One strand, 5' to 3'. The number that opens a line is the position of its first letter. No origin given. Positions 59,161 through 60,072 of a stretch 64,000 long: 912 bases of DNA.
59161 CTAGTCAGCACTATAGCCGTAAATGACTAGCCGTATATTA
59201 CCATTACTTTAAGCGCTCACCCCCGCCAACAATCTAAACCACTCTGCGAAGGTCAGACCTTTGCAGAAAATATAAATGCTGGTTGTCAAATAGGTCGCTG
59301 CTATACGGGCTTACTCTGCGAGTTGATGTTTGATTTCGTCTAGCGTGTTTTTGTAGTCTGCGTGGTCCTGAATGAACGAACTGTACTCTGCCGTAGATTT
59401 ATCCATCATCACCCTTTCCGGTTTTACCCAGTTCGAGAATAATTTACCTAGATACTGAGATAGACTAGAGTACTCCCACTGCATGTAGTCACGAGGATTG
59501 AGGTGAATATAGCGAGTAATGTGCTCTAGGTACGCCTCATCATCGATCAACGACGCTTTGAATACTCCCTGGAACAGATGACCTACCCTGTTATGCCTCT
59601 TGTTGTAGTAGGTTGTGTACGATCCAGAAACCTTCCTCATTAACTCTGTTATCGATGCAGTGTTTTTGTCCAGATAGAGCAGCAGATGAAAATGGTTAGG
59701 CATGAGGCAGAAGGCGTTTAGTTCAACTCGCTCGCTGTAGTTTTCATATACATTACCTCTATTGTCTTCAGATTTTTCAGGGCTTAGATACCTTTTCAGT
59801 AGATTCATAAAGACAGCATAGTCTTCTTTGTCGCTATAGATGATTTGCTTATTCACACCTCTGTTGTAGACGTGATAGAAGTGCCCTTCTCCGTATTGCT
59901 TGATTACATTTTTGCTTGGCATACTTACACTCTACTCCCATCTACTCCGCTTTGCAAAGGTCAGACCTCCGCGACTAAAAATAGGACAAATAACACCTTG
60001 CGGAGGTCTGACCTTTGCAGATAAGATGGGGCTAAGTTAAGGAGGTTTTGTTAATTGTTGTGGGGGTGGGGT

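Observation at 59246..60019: RAYT-type HUH transposase flanked by REP-like palindromes, including a perfect REP doublet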

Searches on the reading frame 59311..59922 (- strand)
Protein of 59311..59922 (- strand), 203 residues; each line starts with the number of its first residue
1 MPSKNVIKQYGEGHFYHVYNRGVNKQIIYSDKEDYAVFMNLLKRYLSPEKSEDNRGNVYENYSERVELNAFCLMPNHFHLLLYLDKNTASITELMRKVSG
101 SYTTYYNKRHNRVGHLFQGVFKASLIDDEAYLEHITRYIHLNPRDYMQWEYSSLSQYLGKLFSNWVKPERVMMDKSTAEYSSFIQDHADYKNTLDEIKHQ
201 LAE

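Call 4: search_protein_families(library=pfam, proteins=[window:59311-59922:-], max_evalue=1)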
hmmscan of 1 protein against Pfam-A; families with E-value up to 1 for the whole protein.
window:59311-59922:- (203 aa): 1 family
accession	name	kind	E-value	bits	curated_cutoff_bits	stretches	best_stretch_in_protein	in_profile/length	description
PF01797.21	Y1_Tnp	-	3.6e-10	40.5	23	1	64-140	39-119/121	Transposase IS200 like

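Call 5: search_protein_families(library=ncbifam, proteins=[window:59311-59922:-], max_evalue=1)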
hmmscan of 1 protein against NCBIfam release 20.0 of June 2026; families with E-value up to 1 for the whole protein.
window:59311-59922:- (203 aa): 3 families
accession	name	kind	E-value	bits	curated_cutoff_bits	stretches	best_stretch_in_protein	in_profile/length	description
NF047646.1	REP_Tyr_transpos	equivalog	1.2e-13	51.2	80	1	63-143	44-131/146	REP-associated tyrosine transposase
TIGR01266.1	fum_ac_acetase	equivalog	0.015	14.2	375.3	1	141-175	232-269/420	fumarylacetoacetase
NF038404.1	perm_prefix_2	domain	0.13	12.6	35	1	40-67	7-34/62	permease prefix domain 2-containing transporter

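Call 9: search_solved_structures(query=window:59311-59922:-, max_evalue=10, show_alignments=3)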
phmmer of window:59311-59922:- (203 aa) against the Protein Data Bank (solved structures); distinct sequences matched with E-value up to 10: 10.
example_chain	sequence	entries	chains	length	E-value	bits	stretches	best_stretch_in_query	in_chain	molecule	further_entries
1qqj_A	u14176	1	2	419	0.0049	20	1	142-174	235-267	FUMARYLACETOACETATE HYDROLASE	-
1hyo_A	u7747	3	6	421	0.0049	19.9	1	142-174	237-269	FUMARYLACETOACETATE HYDROLASE | Fumarylacetoacetase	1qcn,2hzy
1qco_A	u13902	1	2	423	0.005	19.9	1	142-174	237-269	FUMARYLACETOACETATE HYDROLASE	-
9sqs_A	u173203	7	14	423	0.065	16.3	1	142-175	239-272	Fumarylacetoacetase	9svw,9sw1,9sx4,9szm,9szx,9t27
9t9x_A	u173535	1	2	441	0.069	16.2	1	142-175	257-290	Fumarylacetoacetase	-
1r7m_A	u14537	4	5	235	0.075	16.1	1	22-49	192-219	Intron-encoded endonuclease I-SceI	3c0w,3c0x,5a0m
3ool_A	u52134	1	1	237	0.078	16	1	22-49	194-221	Intron encoded endonuclease I-SceI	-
5a0m_B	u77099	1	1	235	0.081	16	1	22-49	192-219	INTRON-ENCODED ENDONUCLEASE I-SCEI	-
3oor_A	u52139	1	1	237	0.12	15.4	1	22-49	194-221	Intron encoded endonuclease I-SceI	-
3i1k_A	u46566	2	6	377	0.94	12.5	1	24-77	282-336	Hemagglutinin-esterase protein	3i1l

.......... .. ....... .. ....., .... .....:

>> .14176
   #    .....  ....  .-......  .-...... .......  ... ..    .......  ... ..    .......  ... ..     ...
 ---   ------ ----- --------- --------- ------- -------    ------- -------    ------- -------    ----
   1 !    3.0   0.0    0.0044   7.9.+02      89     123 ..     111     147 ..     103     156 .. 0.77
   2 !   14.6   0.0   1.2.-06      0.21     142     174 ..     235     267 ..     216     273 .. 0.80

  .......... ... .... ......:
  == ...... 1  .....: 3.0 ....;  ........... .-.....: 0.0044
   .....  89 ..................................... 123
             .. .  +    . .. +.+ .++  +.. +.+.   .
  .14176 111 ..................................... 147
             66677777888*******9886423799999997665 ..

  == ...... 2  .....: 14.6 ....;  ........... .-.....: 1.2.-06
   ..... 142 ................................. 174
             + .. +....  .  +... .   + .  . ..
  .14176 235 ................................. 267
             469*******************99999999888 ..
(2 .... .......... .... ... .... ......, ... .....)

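Call 10: find_encoding_contigs(protein=window:59311-59922:-, flank=10000, max_places=10)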
Protein window:59311-59922:- (203 aa): 1 contig read that carries it; 1 place shown.
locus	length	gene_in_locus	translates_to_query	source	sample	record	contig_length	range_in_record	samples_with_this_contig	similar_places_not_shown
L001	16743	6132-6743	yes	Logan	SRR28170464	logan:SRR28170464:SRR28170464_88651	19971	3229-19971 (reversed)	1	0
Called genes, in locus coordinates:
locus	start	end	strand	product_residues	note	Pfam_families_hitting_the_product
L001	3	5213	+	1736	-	?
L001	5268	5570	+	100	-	-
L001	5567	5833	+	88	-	PF15738:YafQ_toxin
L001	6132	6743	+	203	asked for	PF01797:Y1_Tnp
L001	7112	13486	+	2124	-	-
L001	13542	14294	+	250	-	PF00142:Fer4_NifH, PF01656:CbiA, PF02374:ArsA_ATPase (weak), PF06564:CBP_BcsQ, PF09140:MipZ, PF10609:ParA, PF13614:AAA_31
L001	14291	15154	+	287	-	PF02195:ParB_N, PF17762:HTH_ParB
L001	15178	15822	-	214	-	PF10502:Peptidase_S26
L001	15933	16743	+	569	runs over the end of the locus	PF03816:LytR_cpsA_psr, PF13399:LytR_C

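Call 11: find_homologous_proteins(query=window:59311-59922:-, max_evalue=0.001)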
Query window:59311-59922:- (203 aa): 3743 proteins with E <= 0.001 among 3771 candidates; the best 120 are listed.
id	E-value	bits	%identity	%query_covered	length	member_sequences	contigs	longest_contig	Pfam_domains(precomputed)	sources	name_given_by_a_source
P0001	3.7e-133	459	100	100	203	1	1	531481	PF01797.22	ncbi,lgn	-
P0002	5.4e-95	335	71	100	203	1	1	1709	PF01797.22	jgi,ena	-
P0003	4.3e-94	332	70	100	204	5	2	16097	PF01797.22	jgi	jgi:putative transposase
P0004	1.9e-76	274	61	100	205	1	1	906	PF01797.22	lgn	-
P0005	6.3e-76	273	61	100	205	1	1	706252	PF01797.22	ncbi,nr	ncbi:MAG: transposase [Candidatus Saccharibacteria bacterium]|nr:transposase [Candidatus Saccharibac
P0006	7.1e-76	272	57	100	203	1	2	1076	PF01797.22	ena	-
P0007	3.2e-74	267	59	100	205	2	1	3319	PF01797.22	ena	-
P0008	5.4e-74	266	59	100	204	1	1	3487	PF01797.22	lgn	-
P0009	3.0e-73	264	58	100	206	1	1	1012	PF01797.22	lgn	-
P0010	1.2e-72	262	57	100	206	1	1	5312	PF01797.22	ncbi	-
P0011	1.1e-70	255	58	100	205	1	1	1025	PF01797.22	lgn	-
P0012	1.5e-70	255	56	100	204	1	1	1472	PF01797.22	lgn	-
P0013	2.4e-70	254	59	98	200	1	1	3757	PF01797.22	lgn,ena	-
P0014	4.5e-70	254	55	100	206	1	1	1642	PF01797.22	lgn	-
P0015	3.0e-69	251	55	100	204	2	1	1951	PF01797.22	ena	-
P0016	5.1e-69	250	59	93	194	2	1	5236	PF01797.22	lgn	-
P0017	8.2e-69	249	57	100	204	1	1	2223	PF01797.22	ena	-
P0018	8.3e-69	249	58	100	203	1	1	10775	PF01797.22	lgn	-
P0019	8.4e-69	249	55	100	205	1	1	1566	PF01797.22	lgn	-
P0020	1.0e-68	249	55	100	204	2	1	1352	PF01797.22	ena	-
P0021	1.6e-68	248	56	100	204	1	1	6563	PF01797.22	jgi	jgi:putative transposase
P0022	3.6e-68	247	57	97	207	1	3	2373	PF01797.22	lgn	-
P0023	3.7e-68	247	57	93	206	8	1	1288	PF01797.22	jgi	jgi:putative transposase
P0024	4.7e-68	247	55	100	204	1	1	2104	PF01797.22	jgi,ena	-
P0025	1.1e-67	246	52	100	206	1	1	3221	PF01797.22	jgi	-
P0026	1.2e-67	246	55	100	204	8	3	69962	PF01797.22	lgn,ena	-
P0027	1.5e-67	245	55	100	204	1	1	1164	PF01797.22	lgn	-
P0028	1.7e-67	245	55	100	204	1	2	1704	PF01797.22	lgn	-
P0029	1.7e-67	245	54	100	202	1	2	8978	PF01797.22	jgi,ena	-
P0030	1.8e-67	245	54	100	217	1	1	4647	PF01797.22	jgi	jgi:putative transposase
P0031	1.9e-67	245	57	100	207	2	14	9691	PF01797.22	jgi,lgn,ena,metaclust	metaclust:\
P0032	2.0e-67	245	56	100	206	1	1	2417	PF01797.22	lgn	-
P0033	2.3e-67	245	55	100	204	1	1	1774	PF01797.22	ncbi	-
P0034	4.4e-67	244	58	96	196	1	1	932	PF01797.22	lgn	-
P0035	4.7e-67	244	53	100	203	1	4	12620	PF01797.22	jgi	-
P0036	5.1e-67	244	55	100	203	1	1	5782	PF01797.22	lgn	-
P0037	5.6e-67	243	54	100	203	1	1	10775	PF01797.22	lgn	-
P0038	6.7e-67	243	53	100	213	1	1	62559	PF01797.22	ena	-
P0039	9.4e-67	243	55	97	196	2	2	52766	PF01797.22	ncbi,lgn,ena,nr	ncbi:MAG TPA: transposase [Verrucomicrobiae bacterium]|nr:transposase [Verrucomicrobiae bacterium]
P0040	1.1e-66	243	54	100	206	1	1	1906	PF01797.22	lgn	-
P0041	1.2e-66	242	51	100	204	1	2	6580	PF01797.22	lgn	-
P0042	1.4e-66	242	54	100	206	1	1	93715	PF01797.22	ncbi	-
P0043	1.5e-66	242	53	100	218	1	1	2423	PF01797.22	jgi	-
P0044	1.5e-66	242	54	100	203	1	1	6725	PF01797.22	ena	-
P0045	1.7e-66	242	54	100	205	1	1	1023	PF01797.22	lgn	-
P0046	1.8e-66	242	55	100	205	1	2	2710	PF01797.22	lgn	-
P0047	2.1e-66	242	54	100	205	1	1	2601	PF01797.22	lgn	-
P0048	2.1e-66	242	55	100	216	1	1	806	PF01797.22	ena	-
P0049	2.3e-66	241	54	100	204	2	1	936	PF01797.22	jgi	-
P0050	2.5e-66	241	56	100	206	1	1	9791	PF01797.22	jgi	jgi:putative transposase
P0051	3.2e-66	241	53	100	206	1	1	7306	PF01797.22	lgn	-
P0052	3.8e-66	241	55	97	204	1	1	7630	PF01797.22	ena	-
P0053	5.5e-66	240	53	100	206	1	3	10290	PF01797.22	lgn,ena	-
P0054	5.6e-66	240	56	100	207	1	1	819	PF01797.22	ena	-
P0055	6.7e-66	240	54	100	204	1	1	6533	PF01797.22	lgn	-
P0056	7.1e-66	240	55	100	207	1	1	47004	PF01797.22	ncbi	-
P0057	7.7e-66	240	52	100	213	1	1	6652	PF01797.22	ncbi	-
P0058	8.5e-66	240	53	100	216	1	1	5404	PF01797.22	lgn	-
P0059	9.5e-66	239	55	100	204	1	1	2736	PF01797.22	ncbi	-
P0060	1.0e-65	239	54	100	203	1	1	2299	PF01797.22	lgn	-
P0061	1.1e-65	239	53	97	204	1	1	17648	PF01797.22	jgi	jgi:putative transposase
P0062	1.2e-65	239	55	95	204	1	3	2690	PF01797.22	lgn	-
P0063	1.2e-65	239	51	100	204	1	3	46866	PF01797.22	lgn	-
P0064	1.9e-65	238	53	100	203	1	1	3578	PF01797.22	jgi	jgi:putative transposase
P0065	2.0e-65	238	55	100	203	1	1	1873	PF01797.22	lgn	-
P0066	2.3e-65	238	52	100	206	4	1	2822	PF01797.22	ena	-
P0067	2.5e-65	238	55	100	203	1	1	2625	PF01797.22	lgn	-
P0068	2.8e-65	238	56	100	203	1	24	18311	PF01797.22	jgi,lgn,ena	-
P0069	3.4e-65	238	54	97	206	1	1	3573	PF01797.22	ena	-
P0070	5.1e-65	237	56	100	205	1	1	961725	PF01797.22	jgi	jgi:putative transposase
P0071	6.9e-65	237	56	100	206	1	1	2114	PF01797.22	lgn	-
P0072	8.7e-65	236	53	100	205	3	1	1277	PF01797.22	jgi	jgi:putative transposase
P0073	1.0e-64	236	55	100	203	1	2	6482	PF01797.22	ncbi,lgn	-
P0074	1.1e-64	236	52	100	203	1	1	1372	PF01797.22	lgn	-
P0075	1.1e-64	236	54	97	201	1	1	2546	PF01797.22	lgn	-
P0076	1.1e-64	236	57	100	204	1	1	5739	PF01797.22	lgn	-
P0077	1.4e-64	236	50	100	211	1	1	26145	PF01797.22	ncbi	-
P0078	1.6e-64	235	53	100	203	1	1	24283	PF01797.22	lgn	-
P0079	1.8e-64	235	53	100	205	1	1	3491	PF01797.22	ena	-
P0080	2.1e-64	235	52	100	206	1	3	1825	PF01797.22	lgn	-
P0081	2.2e-64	235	53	100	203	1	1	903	PF01797.22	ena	-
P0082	2.2e-64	235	54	100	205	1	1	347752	PF01797.22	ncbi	ncbi:MAG: transposase [Candidatus Saccharimonadales bacterium]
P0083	2.2e-64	235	53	100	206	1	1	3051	PF01797.22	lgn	-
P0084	2.4e-64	235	52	100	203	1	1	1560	PF01797.22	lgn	-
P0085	2.7e-64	235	53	100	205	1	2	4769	PF01797.22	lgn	-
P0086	3.2e-64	234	53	100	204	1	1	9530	PF01797.22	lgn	-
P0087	3.3e-64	234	52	100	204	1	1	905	PF01797.22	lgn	-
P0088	4.6e-64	234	56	92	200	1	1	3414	PF01797.22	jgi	jgi:putative transposase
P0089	5.2e-64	234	55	100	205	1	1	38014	PF01797.22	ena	-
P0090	6.0e-64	234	51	100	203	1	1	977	PF01797.22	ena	-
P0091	7.4e-64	233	52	100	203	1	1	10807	PF01797.22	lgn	-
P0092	7.5e-64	233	52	97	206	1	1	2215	PF01797.22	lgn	-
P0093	9.0e-64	233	52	100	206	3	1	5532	PF01797.22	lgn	-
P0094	9.5e-64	233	54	100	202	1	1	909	PF01797.22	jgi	jgi:putative transposase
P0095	9.6e-64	233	51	100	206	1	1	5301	PF01797.22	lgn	-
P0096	1.0e-63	233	53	100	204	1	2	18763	PF01797.22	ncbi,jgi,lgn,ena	-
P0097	1.1e-63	233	54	100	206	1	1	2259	PF01797.22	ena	-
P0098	1.2e-63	233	55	93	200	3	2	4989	PF01797.22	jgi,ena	-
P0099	1.4e-63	232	52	100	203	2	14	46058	PF01797.22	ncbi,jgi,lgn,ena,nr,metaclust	ncbi:hypothetical protein A3D14_01800 [Candidatus Saccharibacteria bacterium RIFCSPHIGHO2_02_FULL_47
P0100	1.7e-63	232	50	100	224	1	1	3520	PF01797.22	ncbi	-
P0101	1.8e-63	232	52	100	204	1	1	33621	PF01797.22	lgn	-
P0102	1.9e-63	232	57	91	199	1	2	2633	PF01797.22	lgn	-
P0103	2.2e-63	232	52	100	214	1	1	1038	PF01797.22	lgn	-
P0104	2.3e-63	232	53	96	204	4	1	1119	PF01797.22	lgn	-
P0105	2.5e-63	231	52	100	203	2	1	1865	PF01797.22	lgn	-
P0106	2.7e-63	231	50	100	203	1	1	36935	PF01797.22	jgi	jgi:putative transposase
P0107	2.7e-63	231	50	100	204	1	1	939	PF01797.22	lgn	-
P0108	2.8e-63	231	50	100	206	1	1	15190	PF01797.22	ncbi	-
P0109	2.8e-63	231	53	100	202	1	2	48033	PF01797.22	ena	-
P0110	2.9e-63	231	55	93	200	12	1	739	PF01797.22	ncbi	-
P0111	3.0e-63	231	54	100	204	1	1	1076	PF01797.22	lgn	-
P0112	3.1e-63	231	52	97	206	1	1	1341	PF01797.22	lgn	-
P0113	3.3e-63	231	50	100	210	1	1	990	PF01797.22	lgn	-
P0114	3.6e-63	231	52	100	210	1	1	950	PF01797.22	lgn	-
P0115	3.8e-63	231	53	100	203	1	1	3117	PF01797.22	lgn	-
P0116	3.9e-63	231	51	100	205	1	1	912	PF01797.22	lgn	-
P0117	3.9e-63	231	53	100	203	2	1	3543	PF01797.22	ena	-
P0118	4.2e-63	231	51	100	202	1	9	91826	PF01797.22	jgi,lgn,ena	-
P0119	4.4e-63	231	51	100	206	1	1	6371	PF01797.22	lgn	-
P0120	4.5e-63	231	50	100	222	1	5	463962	PF01797.22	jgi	jgi:putative transposase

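Call 14: find_encoding_contigs(protein=P0005, flank=3000, max_places=3)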
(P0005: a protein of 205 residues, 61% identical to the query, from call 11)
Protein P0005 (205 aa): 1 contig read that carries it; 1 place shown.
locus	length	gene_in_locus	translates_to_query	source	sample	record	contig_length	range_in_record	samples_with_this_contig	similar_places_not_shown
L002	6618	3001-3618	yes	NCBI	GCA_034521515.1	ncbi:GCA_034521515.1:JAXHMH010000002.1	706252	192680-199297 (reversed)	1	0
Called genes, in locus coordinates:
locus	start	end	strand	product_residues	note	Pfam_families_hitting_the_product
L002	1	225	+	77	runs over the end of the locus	-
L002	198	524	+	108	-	PF08309:LVIVD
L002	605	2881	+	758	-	PF08309:LVIVD, PF00629:MAM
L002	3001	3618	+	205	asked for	PF01797:Y1_Tnp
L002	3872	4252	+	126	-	-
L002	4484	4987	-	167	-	-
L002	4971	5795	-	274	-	PF00480:ROK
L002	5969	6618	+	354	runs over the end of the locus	PF00575:S1, PF13509:S1_2 (faint), PF21710:Spt6_S1 (faint), PF24685:OB_RRP5_4th (faint), PF00575:S1, PF23459:S1_RRP5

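Call 15: find_encoding_contigs(protein=P0003, flank=3000, max_places=3)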
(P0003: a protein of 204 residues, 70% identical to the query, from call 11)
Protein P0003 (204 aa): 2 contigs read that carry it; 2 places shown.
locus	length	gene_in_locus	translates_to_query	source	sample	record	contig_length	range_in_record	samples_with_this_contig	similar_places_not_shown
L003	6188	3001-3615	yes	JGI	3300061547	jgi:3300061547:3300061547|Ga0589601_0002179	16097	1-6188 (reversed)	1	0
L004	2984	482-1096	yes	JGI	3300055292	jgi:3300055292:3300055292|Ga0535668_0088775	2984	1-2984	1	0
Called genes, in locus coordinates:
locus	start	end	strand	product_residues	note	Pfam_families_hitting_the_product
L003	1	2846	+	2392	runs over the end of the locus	PF05048:NosD, PF13229:Beta_helix, PF05048:NosD, PF13229:Beta_helix, PF13884:Peptidase_S74 (faint)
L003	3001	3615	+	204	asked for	PF01797:Y1_Tnp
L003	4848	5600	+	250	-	PF00142:Fer4_NifH, PF01656:CbiA, PF02374:ArsA_ATPase, PF06564:CBP_BcsQ, PF09140:MipZ, PF10609:ParA, PF13614:AAA_31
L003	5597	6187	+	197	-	?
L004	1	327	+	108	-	?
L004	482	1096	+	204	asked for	PF01797:Y1_Tnp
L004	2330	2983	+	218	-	?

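Call 16: find_encoding_contigs(protein=P0070, flank=3000, max_places=3)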
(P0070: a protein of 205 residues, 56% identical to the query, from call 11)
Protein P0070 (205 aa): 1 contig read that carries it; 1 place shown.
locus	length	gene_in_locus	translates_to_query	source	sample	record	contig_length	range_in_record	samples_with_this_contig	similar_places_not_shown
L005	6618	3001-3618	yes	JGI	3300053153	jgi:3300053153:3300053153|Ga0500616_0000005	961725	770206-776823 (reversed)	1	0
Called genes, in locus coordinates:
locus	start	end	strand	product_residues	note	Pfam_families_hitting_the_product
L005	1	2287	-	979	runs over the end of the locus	PF00657:Lipase_GDSL, PF13472:Lipase_GDSL_2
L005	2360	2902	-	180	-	-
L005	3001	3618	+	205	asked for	PF01797:Y1_Tnp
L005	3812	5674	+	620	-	-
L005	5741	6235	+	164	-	-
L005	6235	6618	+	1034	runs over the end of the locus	PF16158:N_BRCA1_IG (weak)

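Call 41: search_solved_structures(query=A1, max_evalue=1, show_alignments=2)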
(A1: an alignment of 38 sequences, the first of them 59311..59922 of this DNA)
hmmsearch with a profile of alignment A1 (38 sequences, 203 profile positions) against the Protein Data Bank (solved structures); distinct sequences matched with E-value up to 1: 7.
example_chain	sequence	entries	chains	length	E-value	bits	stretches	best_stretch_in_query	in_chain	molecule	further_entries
2xm3_A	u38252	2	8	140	0.083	15.8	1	63-103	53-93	TRANSPOSASE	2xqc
2xma_A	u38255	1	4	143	0.087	15.7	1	63-103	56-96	TRANSPOSASE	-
4er8_A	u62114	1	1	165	0.14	15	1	65-146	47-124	TnpArep for protein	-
2xo6_A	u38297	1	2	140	0.14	15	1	63-102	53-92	TRANSPOSASE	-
7w41_A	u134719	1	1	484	0.34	13.8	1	40-100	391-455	Gastrin-releasing peptide receptor,GlgA glycogen synthase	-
2l9s_B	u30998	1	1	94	0.53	13.2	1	9-70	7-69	Paired amphipathic helix protein Sin3a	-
1g1e_B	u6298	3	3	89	0.66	12.8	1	12-70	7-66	SIN3A | Sin3a protein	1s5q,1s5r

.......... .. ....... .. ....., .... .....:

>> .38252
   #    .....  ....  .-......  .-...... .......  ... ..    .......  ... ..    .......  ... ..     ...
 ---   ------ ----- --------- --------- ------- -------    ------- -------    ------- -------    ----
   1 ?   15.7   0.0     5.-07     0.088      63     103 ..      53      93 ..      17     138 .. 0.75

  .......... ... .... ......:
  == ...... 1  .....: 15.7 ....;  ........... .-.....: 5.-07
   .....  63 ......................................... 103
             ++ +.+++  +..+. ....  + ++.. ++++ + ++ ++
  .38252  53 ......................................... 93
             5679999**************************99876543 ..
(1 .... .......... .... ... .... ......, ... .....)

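Call 42: find_related_loci(query=A1, collection=metagenome_contigs, flank=10000)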
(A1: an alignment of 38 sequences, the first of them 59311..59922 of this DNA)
Query A1 (203 aa) in metagenome_contigs; peptide patterns used: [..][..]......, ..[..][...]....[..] (x = any residue, [..] = any of these).
600 stretches matched a pattern (row limit reached: there are more); 568 encode a relative of the query (tblastn E <= 1e-3); the best 80 are kept; 80 distinct loci.
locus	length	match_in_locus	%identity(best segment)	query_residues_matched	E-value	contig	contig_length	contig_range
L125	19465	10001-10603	51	1-202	2e-69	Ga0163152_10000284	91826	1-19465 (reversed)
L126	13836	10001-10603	52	1-202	1e-67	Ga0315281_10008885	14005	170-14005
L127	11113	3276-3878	51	1-202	1e-66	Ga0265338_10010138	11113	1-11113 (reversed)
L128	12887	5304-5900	49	1-201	3e-61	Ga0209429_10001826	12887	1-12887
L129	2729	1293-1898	47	1-202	1e-61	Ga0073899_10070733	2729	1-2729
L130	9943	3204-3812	43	1-202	5e-58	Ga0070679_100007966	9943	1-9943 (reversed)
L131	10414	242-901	48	1-202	9e-57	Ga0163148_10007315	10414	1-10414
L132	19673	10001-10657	43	1-203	6e-53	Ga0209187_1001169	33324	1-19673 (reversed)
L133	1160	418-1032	44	1-189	9e-56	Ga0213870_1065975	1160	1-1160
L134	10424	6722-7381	42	1-202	8e-49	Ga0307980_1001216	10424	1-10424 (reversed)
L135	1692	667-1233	43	1-172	1e-48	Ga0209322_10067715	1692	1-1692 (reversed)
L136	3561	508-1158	40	1-196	8e-47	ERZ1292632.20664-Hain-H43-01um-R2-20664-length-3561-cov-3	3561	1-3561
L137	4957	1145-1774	39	1-190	8e-47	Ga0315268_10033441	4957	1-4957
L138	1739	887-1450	44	1-172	2e-47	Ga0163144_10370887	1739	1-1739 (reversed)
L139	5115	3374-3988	44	1-197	4e-46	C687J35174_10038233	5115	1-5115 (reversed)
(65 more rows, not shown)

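Call 51: predict_structure(alignment_id=A1)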
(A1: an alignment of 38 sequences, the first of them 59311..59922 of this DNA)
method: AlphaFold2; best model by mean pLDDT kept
length: 203 residues; sequences in the alignment: 38
mean_pLDDT: 91.6   pTM: 0.86
mean pLDDT of the five models: 91.6, 91.0, 90.8, 90.4, 88.8
residues with pLDDT >= 90: 167; 70-90: 25; 50-70: 5; < 50: 6
segments of 3 or more residues with pLDDT < 50: 1-6
pLDDT, mean of each block of 10 residues (from residue 1): 51 96 96 98 96 91 97 98 95 96 98 92 93 95 94 96 94 88 91 85 65
secondary structure, 60 per line:
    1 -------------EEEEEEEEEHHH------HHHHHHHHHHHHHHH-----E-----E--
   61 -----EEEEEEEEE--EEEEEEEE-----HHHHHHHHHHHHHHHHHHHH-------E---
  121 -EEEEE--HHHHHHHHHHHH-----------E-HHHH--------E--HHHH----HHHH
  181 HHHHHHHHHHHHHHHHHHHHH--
elements in order: E14-22 H32-46 E66-74 E77-84 H90-109 E122-126 H129-140 H154-157 H169-172 H177-201
